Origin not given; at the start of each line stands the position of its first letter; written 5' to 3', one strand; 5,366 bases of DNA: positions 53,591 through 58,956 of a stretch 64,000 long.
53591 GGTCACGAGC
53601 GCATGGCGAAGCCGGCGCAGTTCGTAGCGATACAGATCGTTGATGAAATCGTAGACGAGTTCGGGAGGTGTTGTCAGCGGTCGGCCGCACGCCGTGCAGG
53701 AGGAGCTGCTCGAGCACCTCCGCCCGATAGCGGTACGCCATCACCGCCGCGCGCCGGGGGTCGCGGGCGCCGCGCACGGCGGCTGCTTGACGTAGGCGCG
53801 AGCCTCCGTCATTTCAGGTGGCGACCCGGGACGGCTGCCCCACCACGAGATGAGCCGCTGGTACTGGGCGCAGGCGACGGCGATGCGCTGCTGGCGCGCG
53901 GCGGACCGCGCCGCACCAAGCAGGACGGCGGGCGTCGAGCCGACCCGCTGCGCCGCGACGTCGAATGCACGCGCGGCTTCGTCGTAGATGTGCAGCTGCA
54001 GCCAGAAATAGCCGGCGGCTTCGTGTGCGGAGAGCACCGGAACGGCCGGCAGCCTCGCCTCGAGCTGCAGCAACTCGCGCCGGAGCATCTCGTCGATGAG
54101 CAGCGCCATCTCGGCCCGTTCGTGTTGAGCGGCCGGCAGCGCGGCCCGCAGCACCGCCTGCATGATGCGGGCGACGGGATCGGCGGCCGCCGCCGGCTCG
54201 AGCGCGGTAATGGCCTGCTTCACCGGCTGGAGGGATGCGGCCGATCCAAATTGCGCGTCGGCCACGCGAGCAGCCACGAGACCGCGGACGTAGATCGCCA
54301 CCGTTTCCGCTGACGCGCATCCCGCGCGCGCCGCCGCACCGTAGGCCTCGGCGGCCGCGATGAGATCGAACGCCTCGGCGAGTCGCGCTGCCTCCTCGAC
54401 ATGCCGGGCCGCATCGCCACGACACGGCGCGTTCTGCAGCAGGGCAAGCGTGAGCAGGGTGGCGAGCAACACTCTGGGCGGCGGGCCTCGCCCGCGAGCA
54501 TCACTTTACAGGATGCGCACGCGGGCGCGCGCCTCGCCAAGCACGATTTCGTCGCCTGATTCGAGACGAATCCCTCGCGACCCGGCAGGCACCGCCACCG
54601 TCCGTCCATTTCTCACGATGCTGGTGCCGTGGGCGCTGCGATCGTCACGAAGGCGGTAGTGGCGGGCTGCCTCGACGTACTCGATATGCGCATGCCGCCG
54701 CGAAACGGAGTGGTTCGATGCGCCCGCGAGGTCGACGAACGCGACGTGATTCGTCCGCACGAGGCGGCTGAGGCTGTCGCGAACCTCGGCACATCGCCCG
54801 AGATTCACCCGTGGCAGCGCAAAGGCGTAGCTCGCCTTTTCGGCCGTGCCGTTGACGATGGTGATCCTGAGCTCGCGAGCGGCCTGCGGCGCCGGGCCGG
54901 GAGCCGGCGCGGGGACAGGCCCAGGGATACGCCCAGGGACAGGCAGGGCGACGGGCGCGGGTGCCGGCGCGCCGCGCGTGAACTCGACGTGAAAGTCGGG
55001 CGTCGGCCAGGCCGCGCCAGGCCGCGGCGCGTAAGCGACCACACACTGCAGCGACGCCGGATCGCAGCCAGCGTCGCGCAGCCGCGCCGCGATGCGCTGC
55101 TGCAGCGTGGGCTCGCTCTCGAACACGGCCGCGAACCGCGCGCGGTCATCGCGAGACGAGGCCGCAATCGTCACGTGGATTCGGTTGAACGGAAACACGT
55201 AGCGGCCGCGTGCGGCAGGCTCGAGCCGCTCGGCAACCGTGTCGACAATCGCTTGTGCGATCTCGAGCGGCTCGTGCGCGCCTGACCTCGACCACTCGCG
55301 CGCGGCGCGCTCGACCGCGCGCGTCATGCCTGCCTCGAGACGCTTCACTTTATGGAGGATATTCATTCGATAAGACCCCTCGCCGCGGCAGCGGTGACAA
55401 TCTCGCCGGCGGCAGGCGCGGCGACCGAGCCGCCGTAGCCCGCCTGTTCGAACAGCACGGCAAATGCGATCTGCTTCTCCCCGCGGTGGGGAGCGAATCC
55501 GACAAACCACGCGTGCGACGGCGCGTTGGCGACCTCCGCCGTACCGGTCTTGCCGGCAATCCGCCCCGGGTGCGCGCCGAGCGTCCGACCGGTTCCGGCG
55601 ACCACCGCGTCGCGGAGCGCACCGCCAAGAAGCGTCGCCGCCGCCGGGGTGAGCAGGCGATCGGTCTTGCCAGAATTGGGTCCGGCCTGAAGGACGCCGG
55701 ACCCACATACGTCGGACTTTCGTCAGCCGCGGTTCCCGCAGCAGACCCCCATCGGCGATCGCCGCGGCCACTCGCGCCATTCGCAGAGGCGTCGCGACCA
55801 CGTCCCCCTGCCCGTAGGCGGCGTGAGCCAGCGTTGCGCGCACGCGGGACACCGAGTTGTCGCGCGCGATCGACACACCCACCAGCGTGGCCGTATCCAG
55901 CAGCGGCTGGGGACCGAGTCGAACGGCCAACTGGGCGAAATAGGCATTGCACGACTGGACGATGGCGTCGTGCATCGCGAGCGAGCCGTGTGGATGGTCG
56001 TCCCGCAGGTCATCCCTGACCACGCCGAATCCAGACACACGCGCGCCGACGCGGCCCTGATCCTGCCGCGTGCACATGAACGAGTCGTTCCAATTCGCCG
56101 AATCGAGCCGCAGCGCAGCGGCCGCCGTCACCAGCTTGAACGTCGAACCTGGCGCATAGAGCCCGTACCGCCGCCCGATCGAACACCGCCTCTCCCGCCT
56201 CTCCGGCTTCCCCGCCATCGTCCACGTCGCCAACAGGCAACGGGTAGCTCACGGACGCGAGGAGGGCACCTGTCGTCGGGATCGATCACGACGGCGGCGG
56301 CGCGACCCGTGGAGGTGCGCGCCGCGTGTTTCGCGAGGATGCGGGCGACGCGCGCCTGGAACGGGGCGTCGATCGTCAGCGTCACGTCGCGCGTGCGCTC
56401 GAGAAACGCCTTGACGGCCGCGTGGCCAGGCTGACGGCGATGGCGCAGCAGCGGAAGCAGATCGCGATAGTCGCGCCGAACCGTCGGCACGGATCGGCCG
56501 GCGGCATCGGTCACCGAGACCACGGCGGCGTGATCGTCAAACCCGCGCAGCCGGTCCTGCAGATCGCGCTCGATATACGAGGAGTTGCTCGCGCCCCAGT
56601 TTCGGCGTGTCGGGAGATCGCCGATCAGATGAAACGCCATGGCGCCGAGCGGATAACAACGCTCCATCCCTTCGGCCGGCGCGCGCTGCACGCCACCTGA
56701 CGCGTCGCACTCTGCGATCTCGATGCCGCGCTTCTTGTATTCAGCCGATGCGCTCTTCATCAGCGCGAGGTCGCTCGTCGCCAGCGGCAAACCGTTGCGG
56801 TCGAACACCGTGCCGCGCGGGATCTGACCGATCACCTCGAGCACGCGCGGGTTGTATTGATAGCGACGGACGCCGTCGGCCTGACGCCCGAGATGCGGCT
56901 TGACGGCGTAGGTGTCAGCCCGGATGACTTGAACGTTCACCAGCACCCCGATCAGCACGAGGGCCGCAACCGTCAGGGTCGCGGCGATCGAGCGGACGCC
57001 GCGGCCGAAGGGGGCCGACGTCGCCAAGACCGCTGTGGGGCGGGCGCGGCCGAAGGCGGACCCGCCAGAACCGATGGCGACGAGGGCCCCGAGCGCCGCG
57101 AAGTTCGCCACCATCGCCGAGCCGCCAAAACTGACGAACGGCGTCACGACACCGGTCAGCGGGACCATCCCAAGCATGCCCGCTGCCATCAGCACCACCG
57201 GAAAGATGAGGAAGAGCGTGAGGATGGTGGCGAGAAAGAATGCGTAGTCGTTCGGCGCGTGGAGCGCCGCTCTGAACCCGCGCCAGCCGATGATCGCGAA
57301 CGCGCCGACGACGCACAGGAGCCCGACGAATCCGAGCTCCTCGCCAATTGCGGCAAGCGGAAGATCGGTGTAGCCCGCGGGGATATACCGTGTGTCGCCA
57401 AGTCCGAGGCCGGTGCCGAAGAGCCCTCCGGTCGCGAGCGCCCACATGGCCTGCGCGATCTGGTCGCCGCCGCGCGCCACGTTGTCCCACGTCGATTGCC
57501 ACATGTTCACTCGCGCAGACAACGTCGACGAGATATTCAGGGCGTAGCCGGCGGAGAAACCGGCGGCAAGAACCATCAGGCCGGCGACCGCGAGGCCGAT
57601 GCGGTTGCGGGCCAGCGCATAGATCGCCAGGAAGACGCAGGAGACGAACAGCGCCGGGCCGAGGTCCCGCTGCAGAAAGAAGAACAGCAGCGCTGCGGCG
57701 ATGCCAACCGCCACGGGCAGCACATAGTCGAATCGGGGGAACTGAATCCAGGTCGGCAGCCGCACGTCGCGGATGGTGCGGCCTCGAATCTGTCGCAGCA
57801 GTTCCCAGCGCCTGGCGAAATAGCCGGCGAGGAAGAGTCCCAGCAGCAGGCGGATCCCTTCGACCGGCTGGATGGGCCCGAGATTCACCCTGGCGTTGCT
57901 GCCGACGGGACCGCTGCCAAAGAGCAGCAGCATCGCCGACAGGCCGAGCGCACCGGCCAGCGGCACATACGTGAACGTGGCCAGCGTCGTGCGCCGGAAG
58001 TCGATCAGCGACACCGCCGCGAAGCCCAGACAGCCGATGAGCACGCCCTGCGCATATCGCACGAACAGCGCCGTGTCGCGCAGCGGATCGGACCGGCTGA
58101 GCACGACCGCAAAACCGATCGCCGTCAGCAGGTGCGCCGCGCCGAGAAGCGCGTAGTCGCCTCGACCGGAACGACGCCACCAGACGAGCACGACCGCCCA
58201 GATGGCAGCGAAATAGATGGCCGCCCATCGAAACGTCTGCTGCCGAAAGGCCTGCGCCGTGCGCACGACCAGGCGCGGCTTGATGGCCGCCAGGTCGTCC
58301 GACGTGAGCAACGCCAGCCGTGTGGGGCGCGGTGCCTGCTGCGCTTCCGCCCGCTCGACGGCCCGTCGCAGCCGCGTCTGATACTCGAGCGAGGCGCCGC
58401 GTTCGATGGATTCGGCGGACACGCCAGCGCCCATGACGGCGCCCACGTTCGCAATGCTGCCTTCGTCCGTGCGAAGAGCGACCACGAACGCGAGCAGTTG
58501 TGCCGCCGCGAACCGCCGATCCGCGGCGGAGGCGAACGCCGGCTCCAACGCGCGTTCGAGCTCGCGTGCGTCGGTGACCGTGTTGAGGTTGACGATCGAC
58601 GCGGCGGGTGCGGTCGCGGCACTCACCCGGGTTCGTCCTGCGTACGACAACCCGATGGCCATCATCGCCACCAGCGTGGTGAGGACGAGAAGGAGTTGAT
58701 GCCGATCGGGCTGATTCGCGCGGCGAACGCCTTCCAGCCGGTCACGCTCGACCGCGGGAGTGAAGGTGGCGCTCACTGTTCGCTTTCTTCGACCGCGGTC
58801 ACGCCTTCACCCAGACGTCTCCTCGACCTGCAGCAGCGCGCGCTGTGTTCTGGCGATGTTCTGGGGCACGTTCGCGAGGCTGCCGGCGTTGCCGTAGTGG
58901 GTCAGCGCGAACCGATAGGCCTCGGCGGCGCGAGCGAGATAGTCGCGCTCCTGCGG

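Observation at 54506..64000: Ser/Thr-phosphosignalling module wired to a SEDS-bPBP cell-wall synthase pair, with non-canonical sensor domains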

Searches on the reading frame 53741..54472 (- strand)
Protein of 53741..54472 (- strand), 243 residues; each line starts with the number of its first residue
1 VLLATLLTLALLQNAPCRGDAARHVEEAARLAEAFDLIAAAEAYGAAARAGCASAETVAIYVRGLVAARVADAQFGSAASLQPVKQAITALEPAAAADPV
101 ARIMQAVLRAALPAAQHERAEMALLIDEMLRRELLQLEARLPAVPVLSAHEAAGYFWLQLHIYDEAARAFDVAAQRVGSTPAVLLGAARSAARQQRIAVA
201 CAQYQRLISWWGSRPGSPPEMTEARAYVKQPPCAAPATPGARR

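Call 19: search_protein_families(library=pfam, proteins=[window:53741-54472:-], max_evalue=0.1)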
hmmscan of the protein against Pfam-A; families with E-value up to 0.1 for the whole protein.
window:53741-54472:- (243 aa): 1 family
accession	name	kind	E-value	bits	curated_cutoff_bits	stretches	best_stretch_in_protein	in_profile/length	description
PF13432.12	TPR_16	-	0.016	16.1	32.7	1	163-217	13-64/65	Tetratricopeptide repeat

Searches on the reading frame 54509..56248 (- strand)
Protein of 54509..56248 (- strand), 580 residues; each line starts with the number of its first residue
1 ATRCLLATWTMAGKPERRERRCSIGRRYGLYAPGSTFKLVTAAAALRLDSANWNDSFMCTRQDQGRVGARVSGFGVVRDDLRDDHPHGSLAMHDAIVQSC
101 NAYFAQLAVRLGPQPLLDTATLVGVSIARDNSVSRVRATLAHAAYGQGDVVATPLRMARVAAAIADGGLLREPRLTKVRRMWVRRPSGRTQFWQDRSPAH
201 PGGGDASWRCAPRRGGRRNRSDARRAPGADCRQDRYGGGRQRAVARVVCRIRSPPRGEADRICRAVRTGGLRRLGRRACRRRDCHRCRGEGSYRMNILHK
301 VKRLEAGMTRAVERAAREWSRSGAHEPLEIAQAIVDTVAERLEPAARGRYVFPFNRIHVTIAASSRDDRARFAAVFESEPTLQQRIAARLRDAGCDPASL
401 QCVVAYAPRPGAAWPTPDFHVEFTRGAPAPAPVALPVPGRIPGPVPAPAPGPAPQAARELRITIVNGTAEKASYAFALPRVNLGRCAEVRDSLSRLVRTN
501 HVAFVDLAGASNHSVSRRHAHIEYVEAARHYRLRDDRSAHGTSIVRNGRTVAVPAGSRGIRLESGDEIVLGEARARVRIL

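Call 5: search_protein_families(library=pfam, proteins=[window:54509-56248:-], max_evalue=0.01)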
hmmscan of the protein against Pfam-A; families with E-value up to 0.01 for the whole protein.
window:54509-56248:- (580 aa): 3 families
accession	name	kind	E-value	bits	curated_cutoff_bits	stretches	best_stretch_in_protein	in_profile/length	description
PF00905.27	Transpeptidase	-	3.4e-17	63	22.1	1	30-177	39-187/299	Penicillin binding protein transpeptidase domain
PF00498.31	FHA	-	1.6e-06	28.9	20.7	1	512-571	15-67/67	FHA domain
PF12401.13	FhaA_N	-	0.0022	18.8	25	1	302-392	2-84/115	FhaA, N-terminal domain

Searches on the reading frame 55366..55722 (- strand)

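Call 5: search_protein_families(library=pfam, proteins=[window:55366-55722:-], max_evalue=0.01)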
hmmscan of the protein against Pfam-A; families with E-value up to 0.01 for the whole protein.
window:55366-55722:- (119 aa): 1 family
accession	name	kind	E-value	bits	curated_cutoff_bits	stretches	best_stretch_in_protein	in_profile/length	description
PF00905.27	Transpeptidase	-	8.8e-14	51.8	22.1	1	26-109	205-298/299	Penicillin binding protein transpeptidase domain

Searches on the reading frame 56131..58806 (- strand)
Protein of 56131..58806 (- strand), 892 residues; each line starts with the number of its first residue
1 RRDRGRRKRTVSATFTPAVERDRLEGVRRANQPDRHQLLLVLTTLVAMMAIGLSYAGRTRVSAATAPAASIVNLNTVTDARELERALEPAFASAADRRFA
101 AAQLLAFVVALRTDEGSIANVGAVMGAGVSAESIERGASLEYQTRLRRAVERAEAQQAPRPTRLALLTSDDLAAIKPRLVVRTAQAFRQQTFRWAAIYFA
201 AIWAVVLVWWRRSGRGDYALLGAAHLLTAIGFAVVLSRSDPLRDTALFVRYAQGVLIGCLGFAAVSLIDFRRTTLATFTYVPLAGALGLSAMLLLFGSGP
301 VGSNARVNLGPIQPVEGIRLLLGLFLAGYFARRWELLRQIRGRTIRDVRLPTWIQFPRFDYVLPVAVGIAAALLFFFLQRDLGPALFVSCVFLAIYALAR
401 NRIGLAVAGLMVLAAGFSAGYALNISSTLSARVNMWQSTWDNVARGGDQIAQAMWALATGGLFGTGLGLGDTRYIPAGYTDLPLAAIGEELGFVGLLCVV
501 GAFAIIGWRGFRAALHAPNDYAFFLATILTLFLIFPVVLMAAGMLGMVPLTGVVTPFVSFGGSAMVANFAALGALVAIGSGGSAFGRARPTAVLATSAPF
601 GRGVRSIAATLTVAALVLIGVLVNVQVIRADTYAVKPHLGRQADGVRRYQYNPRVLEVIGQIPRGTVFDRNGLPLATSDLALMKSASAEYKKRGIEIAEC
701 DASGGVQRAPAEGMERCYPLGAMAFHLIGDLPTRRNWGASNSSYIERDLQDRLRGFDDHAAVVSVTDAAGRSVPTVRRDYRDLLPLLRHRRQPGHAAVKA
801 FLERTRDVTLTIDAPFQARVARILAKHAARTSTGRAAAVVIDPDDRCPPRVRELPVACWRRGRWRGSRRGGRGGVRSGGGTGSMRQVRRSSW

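Call 5: search_protein_families(library=pfam, proteins=[window:56131-58806:-], max_evalue=0.01)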
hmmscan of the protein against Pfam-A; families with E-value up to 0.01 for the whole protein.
window:56131-58806:- (892 aa): 1 family
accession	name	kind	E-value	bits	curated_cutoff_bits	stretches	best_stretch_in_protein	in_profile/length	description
PF01098.24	FTSW_RODA_SPOVE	-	1e-44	153.5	26.4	1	224-578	8-350/356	Cell cycle protein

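Call 21: search_protein_families(library=ncbifam, proteins=[window:56278-58776:-], max_evalue=0.01)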
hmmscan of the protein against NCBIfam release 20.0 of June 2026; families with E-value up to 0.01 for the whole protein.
window:56278-58776:- (833 aa): 7 families
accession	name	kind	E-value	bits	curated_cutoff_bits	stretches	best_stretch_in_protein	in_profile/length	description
TIGR02614.1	ftsW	equivalog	5e-49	167.3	337.5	1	207-568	1-353/357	putative lipid II flippase FtsW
TIGR02210.1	rodA_shape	equivalog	1.4e-36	126.4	336.7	1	207-568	1-352/357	rod shape-determining protein RodA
TIGR02615.1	spoVE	exception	9.9e-33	114.1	448.8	1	207-568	1-352/354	stage V sporulation protein E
NF008042.0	PRK10774.1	equivalog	2e-19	69.9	493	1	209-567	38-387/405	cell division protein FtsW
NF008060.0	PRK10794.1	equivalog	1.2e-14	54.1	590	1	361-568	149-359/370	peptidoglycan glycosyltransferase MrdB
NF037961.1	RodA_shape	subfamily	3.3e-09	36.6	150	1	439-557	275-396/415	rod shape-determining protein RodA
TIGR03423.1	pbp2_mrdA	equivalog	0.0068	15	455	0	597-671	6-67/593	penicillin-binding protein 2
